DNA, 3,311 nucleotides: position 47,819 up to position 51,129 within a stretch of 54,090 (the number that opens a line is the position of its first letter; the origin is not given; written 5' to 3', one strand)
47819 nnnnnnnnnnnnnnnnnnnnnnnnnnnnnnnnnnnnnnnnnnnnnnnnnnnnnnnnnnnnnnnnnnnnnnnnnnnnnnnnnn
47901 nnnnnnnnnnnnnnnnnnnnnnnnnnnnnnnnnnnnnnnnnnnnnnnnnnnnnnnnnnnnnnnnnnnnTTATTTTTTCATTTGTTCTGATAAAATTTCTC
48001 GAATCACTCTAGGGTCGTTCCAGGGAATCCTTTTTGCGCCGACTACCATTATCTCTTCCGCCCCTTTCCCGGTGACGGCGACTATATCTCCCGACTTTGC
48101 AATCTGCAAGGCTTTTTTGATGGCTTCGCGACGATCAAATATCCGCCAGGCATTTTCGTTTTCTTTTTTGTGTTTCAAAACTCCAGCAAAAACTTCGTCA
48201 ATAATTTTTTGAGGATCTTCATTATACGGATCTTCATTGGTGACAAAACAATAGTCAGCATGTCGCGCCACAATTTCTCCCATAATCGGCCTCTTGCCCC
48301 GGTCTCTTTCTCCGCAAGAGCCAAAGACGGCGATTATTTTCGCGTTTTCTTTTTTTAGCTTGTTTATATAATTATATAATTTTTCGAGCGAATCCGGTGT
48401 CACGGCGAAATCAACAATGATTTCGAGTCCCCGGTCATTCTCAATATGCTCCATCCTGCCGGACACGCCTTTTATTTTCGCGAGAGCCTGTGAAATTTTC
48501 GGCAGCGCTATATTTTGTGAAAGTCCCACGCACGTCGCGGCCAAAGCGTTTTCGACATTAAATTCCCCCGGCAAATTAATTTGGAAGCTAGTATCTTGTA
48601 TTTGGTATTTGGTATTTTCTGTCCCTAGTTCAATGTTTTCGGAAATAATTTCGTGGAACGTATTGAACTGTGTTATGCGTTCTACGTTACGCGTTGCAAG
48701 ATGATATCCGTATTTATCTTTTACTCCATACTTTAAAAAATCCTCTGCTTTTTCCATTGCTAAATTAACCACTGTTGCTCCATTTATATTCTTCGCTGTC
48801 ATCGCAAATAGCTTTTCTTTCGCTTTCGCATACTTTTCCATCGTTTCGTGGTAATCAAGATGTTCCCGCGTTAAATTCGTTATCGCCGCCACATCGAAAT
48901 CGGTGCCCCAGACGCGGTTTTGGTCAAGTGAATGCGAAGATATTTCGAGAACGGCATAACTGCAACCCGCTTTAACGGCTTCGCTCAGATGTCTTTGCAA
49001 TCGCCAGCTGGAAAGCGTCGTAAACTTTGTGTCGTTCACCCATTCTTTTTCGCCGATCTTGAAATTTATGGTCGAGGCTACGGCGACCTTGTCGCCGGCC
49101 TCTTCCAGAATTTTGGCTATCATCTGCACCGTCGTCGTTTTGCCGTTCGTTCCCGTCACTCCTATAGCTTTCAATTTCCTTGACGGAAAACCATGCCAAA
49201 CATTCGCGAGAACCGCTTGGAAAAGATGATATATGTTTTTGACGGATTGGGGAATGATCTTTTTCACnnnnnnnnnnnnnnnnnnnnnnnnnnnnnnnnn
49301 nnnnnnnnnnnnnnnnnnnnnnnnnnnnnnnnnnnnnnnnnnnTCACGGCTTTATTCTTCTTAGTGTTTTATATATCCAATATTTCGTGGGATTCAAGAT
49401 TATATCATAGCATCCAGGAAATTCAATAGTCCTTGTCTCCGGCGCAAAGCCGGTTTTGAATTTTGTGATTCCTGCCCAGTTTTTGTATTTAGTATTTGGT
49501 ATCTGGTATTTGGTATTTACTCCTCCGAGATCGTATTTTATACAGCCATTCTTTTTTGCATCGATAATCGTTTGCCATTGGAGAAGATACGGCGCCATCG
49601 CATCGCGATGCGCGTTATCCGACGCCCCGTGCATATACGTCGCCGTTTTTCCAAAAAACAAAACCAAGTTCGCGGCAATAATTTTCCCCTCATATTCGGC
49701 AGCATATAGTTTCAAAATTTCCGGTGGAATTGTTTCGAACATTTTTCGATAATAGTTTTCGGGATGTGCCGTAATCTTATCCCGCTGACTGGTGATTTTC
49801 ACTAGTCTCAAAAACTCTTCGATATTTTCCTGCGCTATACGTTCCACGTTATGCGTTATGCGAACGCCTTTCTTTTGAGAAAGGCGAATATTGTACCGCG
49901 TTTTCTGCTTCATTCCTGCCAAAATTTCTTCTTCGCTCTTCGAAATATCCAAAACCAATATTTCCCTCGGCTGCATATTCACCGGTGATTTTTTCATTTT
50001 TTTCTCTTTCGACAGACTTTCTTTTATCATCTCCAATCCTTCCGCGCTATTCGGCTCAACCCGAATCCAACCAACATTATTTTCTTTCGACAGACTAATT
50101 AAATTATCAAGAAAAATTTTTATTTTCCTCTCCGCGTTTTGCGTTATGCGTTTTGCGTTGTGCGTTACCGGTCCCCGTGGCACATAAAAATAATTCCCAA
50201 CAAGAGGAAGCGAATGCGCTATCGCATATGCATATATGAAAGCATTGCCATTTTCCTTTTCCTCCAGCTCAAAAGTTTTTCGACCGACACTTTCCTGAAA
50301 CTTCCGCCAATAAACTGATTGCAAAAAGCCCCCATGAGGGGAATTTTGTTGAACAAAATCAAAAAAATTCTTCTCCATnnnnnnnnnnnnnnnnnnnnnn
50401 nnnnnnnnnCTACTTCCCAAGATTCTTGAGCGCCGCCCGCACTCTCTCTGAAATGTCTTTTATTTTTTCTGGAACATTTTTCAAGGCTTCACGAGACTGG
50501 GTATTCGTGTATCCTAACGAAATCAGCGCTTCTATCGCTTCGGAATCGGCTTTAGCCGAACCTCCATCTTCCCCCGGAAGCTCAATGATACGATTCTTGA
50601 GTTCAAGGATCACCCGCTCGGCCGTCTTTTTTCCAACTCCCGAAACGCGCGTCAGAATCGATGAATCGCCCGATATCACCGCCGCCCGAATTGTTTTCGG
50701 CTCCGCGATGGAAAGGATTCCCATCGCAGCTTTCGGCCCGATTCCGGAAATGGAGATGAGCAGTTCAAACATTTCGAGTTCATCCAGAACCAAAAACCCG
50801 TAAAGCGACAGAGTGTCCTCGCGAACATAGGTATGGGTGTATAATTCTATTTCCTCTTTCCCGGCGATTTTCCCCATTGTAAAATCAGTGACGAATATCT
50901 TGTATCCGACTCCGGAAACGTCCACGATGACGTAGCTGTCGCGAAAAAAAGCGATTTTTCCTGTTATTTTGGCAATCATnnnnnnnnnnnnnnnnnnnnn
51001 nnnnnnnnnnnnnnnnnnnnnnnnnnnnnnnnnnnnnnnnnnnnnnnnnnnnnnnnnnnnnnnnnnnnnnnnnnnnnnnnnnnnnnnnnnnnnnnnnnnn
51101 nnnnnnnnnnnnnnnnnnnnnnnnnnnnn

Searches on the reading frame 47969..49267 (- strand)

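Call 63: search_protein_families(library=pfam, proteins=[window:47969-49267:-])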
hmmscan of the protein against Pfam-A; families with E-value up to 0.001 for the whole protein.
window:47969-49267:- (432 aa): 2 families
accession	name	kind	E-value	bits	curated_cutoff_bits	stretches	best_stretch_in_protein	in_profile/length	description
PF08245.18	Mur_ligase_M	-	3.8e-46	158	24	1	37-247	1-199/200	Mur ligase middle domain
PF02875.26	Mur_ligase_C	-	1.1e-28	101.1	28.4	1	270-402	1-127/127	Mur ligase, glutamate ligase domain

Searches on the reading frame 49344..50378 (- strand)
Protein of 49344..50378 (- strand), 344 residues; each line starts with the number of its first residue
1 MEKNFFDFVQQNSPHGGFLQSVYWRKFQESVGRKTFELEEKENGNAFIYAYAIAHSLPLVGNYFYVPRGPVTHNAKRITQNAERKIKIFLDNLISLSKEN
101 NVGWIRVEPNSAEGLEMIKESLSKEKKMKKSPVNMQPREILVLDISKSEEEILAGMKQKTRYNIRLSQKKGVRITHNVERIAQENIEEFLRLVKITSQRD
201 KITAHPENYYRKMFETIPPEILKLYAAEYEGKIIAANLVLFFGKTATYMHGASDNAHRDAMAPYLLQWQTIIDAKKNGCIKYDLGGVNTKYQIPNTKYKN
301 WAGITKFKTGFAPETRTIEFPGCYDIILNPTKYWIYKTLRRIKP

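Call 63: search_protein_families(library=pfam, proteins=[window:49344-50378:-])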
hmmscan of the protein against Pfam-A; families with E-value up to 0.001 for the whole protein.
window:49344-50378:- (344 aa): 2 families
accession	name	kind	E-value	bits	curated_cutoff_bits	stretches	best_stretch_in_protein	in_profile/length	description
PF02388.22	FemAB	-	2.4e-45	155.5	24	2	3-218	4-228/406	FemAB family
PF13480.13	Acetyltransf_6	-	3.1e-15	57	22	1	159-292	2-142/143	Acetyltransferase (GNAT) domain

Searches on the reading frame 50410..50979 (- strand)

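Call 63: search_protein_families(library=pfam, proteins=[window:50410-50979:-])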
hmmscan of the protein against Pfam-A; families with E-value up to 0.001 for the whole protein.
window:50410-50979:- (189 aa): 4 families
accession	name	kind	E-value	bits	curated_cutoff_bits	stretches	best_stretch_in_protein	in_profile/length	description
PF01330.27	RuvA_N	-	8e-21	74.3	23.6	1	1-61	1-61/61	RuvA N terminal domain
PF14520.12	HHH_5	-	4.6e-16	59.5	27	1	71-128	1-56/57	Helix-hairpin-helix domain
PF07499.19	RuvA_C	-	3e-09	37.7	24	1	146-187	4-46/47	RuvA, C-terminal domain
PF00633.29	HHH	-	3.9e-06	26.9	24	0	109-124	13-28/30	Helix-hairpin-helix motif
